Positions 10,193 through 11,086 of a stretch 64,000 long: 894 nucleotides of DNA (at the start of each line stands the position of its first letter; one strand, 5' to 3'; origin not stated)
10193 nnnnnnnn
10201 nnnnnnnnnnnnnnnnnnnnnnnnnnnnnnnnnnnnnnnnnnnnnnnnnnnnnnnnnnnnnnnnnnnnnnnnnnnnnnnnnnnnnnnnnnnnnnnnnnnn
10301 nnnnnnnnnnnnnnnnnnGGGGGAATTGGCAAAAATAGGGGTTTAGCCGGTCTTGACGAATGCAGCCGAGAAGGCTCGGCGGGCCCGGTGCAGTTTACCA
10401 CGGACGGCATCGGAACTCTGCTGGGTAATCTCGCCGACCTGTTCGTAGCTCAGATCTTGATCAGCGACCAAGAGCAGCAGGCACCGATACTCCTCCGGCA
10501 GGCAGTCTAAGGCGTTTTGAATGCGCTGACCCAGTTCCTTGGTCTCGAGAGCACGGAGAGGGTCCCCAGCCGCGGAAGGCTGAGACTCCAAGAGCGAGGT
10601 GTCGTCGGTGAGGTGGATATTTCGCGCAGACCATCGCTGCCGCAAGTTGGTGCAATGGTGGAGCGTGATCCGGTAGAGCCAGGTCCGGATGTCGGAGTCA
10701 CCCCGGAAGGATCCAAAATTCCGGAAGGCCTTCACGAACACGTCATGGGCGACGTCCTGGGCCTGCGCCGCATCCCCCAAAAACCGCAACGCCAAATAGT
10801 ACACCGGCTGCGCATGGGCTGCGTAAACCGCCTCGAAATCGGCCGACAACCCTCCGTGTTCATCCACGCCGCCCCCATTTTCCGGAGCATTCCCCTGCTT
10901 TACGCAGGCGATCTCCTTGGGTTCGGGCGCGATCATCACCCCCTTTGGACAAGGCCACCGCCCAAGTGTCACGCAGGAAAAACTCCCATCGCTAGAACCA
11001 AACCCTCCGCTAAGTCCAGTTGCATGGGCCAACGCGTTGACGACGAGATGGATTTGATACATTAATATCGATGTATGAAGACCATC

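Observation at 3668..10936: Ten co-directional, tightly coupled genes: ECF sigma, small ORF, PflX-like radical SAM, small ORF, AAA+ ATPase, DUF1257, DUF2997, S26-like pseudo-peptidase, TPR protein, orphan PilT ATPase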

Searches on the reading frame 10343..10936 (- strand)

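Call 4: search_protein_families(library=pfam, proteins=[window:10343-10936:-], max_evalue=0.01)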
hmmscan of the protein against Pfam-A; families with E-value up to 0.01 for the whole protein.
window:10343-10936:- (197 aa): 3 families
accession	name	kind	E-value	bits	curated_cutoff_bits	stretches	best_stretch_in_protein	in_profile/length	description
PF04542.20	Sigma70_r2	-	1.4e-13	50.9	24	1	38-99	2-65/71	Sigma-70 region 2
PF08281.18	Sigma70_r4_2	-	5.5e-11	42.4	25.7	1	137-188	2-53/54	Sigma-70, region 4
PF04545.22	Sigma70_r4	-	0.00022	21.1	24.1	1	142-187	1-46/50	Sigma-70, region 4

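Call 5: search_protein_families(library=ncbifam, proteins=[window:10343-10936:-], max_evalue=0.01)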
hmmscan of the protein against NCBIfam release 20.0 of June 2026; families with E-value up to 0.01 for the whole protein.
window:10343-10936:- (197 aa): 83 families (the best 25 are shown)
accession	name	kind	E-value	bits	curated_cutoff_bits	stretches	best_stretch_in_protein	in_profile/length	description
NF008888.0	PRK11922.1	equivalog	1.8e-26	93.2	204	1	31-189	29-192/231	RNA polymerase sigma factor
NF009166.1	PRK12513.1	equivalog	2.7e-26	92.5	206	1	29-188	19-181/193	RNA polymerase sigma factor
TIGR02939.1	RpoE_Sigma70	equivalog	5.5e-25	88.5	236.15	1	32-190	20-183/190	RNA polymerase sigma factor RpoE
TIGR02937.1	sigma70-ECF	superfamily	1e-24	87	42.9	1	34-187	3-159/165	sigma-70 family RNA polymerase sigma factor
TIGR02950.1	SigM_subfam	subfamily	1.9e-24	86.3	147.95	1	35-189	3-154/159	RNA polymerase sigma factor, SigM family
NF004113.0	PRK05602.1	equivalog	2.7e-24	86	208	1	34-192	47-200/211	RNA polymerase sigma factor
NF006930.0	PRK09415.1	subfamily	1e-23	84.1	198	1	39-191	23-173/179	RNA polymerase factor sigma C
NF009185.0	PRK12533.1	equivalog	1.5e-23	83.6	248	1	16-194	13-194/231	RNA polymerase sigma factor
TIGR02985.1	Sig70_bacteroi1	subfamily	3.4e-23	82.6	126.4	1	33-189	2-158/162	RNA polymerase sigma-70 factor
NF007229.0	PRK09647.1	equivalog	1.5e-22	80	265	1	33-192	45-201/220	RNA polymerase sigma factor SigE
NF009171.0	PRK12518.1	equivalog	5.3e-22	78.6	208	1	32-195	27-186/191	RNA polymerase sigma factor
NF007223.0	PRK09641.1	equivalog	1.1e-20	74.2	209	1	34-190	20-181/187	RNA polymerase sigma factor SigW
NF007225.0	PRK09643.1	equivalog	4.1e-20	72.3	190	1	31-188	26-177/204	RNA polymerase sigma factor SigM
NF058625.1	sigma_PG0214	equivalog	4.5e-20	72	130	1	33-195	5-163/170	GFO_1088 family ECF-type sigma factor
TIGR02948.1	SigW_bacill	equivalog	1.1e-19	71.2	243.1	1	41-189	27-180/187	RNA polymerase sigma factor SigW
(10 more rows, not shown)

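Call 7: search_protein_families(library=padloc, proteins=[window:10343-10936:-], max_evalue=0.01)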
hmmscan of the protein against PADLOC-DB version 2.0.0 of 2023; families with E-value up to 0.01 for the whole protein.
window:10343-10936:- (197 aa): 0 families
